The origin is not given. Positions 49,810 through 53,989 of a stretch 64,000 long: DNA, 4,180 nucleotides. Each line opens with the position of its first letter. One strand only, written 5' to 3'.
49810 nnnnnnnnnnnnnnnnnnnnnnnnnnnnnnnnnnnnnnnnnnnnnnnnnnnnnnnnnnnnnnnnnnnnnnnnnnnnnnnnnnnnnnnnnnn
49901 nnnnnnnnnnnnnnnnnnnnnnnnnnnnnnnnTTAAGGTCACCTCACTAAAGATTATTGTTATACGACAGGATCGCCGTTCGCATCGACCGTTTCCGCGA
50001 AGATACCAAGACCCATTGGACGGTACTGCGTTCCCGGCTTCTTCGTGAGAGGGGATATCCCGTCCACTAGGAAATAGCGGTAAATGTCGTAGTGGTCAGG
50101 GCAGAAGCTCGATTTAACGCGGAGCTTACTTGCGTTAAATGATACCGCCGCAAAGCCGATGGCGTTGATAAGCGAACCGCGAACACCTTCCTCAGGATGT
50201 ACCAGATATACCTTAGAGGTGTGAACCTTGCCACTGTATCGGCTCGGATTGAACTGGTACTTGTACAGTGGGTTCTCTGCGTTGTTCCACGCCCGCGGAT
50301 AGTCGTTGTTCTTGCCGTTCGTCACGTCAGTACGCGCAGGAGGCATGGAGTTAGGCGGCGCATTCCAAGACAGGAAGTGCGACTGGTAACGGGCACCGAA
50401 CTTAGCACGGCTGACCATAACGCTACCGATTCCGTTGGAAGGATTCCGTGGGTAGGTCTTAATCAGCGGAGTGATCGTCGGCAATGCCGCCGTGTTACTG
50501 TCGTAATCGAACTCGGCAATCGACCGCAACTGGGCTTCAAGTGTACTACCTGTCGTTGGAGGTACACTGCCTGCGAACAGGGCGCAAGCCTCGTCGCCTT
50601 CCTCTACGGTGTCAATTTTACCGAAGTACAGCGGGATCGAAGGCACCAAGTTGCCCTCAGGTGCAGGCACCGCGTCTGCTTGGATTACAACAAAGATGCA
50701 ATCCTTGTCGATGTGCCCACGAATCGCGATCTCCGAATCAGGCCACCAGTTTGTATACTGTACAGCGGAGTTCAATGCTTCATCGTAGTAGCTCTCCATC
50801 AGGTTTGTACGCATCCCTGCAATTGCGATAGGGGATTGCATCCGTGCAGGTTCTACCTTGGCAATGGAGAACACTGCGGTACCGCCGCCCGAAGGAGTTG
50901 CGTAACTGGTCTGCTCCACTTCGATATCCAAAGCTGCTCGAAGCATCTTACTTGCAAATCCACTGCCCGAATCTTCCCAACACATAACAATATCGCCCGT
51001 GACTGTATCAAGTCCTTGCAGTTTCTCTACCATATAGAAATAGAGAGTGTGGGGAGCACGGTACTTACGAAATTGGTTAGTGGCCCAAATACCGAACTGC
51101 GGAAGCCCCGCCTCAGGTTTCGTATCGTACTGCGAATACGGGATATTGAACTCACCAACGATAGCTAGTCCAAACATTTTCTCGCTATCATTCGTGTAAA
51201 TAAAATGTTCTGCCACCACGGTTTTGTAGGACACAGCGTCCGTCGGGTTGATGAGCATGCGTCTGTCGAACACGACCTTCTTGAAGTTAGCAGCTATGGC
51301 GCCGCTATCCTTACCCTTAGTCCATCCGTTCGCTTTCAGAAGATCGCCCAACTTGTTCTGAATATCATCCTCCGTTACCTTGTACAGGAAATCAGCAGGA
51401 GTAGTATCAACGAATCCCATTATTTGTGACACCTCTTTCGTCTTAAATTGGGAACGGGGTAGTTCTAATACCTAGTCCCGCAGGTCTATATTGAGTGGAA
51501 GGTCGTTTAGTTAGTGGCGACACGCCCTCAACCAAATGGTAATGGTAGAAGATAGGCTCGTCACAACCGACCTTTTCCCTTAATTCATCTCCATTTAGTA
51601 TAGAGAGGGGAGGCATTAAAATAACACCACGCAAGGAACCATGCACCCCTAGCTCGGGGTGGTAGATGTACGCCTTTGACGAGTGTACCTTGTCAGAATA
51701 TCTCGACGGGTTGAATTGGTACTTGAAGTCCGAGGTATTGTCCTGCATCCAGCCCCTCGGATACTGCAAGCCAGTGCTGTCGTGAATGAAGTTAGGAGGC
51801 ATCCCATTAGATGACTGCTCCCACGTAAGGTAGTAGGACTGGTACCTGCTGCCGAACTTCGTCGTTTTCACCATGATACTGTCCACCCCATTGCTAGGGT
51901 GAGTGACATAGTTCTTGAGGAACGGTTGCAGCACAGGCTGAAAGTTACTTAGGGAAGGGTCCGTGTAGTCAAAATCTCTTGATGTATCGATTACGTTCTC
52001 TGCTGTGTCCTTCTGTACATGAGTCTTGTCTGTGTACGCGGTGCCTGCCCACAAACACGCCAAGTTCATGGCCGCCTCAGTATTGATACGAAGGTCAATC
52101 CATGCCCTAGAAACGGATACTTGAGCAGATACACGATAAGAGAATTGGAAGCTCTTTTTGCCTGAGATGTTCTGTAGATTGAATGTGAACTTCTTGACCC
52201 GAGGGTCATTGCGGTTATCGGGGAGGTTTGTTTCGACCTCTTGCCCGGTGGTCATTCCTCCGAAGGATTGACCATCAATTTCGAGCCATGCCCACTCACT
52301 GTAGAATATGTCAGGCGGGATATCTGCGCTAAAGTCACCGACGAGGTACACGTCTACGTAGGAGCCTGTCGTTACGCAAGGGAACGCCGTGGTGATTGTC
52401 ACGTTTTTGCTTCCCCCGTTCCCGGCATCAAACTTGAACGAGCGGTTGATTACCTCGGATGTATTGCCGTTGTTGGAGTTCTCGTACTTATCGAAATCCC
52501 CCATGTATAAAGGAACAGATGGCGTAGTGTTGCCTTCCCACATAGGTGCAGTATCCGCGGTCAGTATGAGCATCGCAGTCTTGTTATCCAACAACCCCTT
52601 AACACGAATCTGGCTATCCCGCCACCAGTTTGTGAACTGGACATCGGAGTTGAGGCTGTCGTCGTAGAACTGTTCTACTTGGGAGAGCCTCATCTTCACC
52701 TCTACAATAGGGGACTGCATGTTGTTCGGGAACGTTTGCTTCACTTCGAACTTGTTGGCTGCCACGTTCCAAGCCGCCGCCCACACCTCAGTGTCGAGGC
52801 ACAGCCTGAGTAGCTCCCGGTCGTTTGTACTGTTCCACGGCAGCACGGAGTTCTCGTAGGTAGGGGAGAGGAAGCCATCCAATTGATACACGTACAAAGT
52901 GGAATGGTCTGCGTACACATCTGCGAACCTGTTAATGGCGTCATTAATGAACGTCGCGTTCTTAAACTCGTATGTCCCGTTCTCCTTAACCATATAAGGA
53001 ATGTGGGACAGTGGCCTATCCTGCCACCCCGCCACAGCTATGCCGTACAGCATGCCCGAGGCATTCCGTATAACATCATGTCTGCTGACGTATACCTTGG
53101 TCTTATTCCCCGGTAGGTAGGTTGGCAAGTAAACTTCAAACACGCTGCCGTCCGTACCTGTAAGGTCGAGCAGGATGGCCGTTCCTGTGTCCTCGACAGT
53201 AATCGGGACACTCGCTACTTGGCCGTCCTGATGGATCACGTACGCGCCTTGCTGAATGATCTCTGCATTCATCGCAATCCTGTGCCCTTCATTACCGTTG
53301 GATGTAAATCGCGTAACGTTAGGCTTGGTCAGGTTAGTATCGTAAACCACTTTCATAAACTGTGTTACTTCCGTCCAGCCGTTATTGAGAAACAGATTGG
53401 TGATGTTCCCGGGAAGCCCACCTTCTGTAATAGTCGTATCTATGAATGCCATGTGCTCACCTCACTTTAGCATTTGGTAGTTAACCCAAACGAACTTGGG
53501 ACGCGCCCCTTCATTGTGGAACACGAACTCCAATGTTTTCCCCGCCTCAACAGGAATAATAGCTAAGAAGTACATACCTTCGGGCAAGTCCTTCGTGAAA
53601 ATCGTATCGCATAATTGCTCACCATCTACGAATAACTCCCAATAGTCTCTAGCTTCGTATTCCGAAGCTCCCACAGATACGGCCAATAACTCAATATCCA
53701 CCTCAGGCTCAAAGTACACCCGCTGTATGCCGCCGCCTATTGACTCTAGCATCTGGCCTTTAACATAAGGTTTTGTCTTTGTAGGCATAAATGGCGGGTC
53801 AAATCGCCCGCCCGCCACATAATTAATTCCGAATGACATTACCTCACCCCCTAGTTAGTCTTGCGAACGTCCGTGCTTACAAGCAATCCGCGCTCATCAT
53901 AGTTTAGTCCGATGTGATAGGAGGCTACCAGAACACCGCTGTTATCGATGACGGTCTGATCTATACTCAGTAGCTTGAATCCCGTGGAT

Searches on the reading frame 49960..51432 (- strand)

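Call 18: search_protein_families(library=pfam, proteins=[window:49960-51432:-], max_evalue=0.01)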
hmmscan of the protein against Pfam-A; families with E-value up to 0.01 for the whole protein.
window:49960-51432:- (490 aa): 0 families

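Call 19: search_protein_families(library=phrogs, proteins=[window:49960-51432:-], max_evalue=0.00001)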
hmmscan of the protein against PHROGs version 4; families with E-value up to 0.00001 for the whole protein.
window:49960-51432:- (490 aa): 2 families
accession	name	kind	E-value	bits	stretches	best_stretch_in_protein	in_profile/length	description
phrog_9258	-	head and packaging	2.7e-159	531.7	1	6-488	2-463/469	virion structural protein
phrog_11431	-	head and packaging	8e-16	58.8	0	393-422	424-453/578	virion structural protein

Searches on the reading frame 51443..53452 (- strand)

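Call 18: search_protein_families(library=pfam, proteins=[window:51443-53452:-], max_evalue=0.01)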
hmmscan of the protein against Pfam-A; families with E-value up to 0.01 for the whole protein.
window:51443-53452:- (669 aa): 0 families

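Call 19: search_protein_families(library=phrogs, proteins=[window:51443-53452:-], max_evalue=0.00001)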
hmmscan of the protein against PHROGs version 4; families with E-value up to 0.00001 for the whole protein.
window:51443-53452:- (669 aa): 2 families
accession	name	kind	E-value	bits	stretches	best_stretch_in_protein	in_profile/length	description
phrog_9258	-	head and packaging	1.6e-122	410.4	1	1-663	8-453/469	virion structural protein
phrog_11431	-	head and packaging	1.8e-07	31.2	0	577-625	422-470/578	virion structural protein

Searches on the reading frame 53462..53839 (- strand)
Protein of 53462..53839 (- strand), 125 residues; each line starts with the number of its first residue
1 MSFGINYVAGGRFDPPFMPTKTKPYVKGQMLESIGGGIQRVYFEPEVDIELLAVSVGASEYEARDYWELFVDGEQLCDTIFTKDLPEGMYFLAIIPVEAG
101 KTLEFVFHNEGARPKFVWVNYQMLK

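Call 18: search_protein_families(library=pfam, proteins=[window:53462-53839:-], max_evalue=0.01)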
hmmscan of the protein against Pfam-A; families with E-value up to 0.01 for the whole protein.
window:53462-53839:- (125 aa): 0 families

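Call 19: search_protein_families(library=phrogs, proteins=[window:53462-53839:-], max_evalue=0.00001)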
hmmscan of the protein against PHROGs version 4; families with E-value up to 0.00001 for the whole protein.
window:53462-53839:- (125 aa): 3 families
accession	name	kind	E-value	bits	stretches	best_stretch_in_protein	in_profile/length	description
phrog_5955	-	head and packaging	6.3e-48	163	1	1-125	1-125/125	virion structural protein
phrog_28013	-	head and packaging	1.2e-18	68.4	1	6-122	4-124/373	virion structural protein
phrog_6376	-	unknown function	2e-15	58.1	1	44-124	145-225/229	-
